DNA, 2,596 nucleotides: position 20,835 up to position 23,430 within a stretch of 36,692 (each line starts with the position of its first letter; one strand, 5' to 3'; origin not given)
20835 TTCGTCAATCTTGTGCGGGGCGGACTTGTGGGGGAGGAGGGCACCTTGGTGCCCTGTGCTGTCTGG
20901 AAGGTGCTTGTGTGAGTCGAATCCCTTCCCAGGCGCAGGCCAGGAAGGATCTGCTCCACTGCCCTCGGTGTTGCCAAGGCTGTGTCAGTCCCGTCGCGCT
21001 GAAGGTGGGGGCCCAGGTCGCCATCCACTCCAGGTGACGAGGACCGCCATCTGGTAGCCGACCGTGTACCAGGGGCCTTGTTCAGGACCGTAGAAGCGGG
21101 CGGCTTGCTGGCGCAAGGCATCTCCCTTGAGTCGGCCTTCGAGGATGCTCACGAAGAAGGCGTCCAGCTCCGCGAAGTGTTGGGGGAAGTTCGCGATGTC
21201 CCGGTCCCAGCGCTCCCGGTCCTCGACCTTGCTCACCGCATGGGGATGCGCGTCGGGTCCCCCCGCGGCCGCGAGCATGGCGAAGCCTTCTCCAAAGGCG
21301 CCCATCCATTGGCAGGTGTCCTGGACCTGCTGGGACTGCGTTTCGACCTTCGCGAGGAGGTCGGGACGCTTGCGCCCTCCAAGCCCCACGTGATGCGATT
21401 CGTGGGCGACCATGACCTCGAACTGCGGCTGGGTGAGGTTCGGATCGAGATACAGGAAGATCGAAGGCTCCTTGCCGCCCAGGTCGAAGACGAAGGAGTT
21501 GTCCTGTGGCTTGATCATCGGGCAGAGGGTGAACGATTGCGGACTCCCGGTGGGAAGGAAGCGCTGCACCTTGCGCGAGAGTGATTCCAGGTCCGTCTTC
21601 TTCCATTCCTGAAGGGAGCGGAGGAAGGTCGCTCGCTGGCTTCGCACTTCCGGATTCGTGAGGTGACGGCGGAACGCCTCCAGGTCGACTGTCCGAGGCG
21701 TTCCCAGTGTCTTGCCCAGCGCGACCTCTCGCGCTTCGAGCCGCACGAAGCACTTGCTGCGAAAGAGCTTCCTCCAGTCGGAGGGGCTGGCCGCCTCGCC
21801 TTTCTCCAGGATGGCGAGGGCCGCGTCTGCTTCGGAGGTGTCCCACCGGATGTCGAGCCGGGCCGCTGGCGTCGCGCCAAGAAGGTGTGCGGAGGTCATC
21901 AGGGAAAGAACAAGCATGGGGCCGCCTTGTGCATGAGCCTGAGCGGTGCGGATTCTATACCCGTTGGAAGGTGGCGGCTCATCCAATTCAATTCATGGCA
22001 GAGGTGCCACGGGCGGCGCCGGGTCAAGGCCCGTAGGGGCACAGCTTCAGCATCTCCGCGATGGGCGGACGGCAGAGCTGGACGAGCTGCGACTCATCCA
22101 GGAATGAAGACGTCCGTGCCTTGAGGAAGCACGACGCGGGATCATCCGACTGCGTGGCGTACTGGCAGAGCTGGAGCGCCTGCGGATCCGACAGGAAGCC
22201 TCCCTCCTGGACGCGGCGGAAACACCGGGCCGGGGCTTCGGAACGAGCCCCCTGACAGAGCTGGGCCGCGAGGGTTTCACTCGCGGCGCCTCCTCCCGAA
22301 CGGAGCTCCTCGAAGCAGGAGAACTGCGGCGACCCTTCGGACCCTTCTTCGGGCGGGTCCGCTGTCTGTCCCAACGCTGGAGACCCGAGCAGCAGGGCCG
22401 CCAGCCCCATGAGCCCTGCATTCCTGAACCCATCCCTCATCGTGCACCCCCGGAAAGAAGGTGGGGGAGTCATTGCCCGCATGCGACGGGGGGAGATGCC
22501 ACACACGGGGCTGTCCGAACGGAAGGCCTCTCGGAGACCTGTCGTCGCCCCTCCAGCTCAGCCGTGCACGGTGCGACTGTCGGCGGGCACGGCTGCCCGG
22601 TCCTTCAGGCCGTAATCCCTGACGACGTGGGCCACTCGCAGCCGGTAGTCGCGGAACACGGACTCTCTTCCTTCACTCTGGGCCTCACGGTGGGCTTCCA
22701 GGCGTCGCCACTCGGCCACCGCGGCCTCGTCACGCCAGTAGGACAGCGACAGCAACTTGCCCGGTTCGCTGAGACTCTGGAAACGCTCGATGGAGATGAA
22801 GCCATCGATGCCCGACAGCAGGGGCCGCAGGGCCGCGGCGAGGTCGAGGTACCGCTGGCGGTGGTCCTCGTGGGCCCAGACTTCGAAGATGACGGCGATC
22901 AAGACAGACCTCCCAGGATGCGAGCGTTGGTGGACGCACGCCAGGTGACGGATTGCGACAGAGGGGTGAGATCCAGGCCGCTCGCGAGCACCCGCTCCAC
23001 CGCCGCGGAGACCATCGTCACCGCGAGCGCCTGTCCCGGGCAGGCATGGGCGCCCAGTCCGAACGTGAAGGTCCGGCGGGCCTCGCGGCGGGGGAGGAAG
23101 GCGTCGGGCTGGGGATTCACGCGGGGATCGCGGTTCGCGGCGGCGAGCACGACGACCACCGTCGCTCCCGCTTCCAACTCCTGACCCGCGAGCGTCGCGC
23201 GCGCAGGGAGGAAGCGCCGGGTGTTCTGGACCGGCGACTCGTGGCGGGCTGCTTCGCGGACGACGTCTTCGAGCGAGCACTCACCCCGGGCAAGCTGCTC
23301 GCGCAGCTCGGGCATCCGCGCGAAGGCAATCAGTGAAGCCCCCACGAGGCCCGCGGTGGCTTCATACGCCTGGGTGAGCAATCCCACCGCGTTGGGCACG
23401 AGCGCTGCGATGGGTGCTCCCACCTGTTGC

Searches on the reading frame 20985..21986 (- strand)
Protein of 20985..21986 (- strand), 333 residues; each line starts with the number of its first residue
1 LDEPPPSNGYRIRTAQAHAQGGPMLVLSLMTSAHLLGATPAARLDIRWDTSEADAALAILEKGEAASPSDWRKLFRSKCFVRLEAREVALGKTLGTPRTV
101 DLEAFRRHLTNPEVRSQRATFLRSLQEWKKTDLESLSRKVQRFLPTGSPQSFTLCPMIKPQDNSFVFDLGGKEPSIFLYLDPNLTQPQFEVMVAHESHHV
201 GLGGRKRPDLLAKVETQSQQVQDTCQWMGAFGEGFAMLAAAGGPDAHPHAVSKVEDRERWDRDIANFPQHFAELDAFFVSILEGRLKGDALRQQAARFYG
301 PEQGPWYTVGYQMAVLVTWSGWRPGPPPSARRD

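Call 71: search_protein_families(library=pfam, proteins=[window:20985-21986:-], max_evalue=0.00001)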
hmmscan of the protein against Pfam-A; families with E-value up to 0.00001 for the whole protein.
window:20985-21986:- (333 aa): 1 family
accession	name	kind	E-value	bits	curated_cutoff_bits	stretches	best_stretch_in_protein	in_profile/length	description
PF18958.6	DUF5700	-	1.3e-18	67.8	25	1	118-317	62-251/283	Putative zinc dependent peptidase (DUF5700)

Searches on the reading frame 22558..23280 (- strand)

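Call 71: search_protein_families(library=pfam, proteins=[window:22558-23280:-], max_evalue=0.00001)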
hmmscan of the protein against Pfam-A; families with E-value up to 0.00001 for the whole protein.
window:22558-23280:- (240 aa): 1 family
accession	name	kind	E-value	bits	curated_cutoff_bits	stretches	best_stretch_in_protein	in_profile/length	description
PF03992.22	ABM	-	5.1e-16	59.1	23.1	1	128-201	2-76/78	Antibiotic biosynthesis monooxygenase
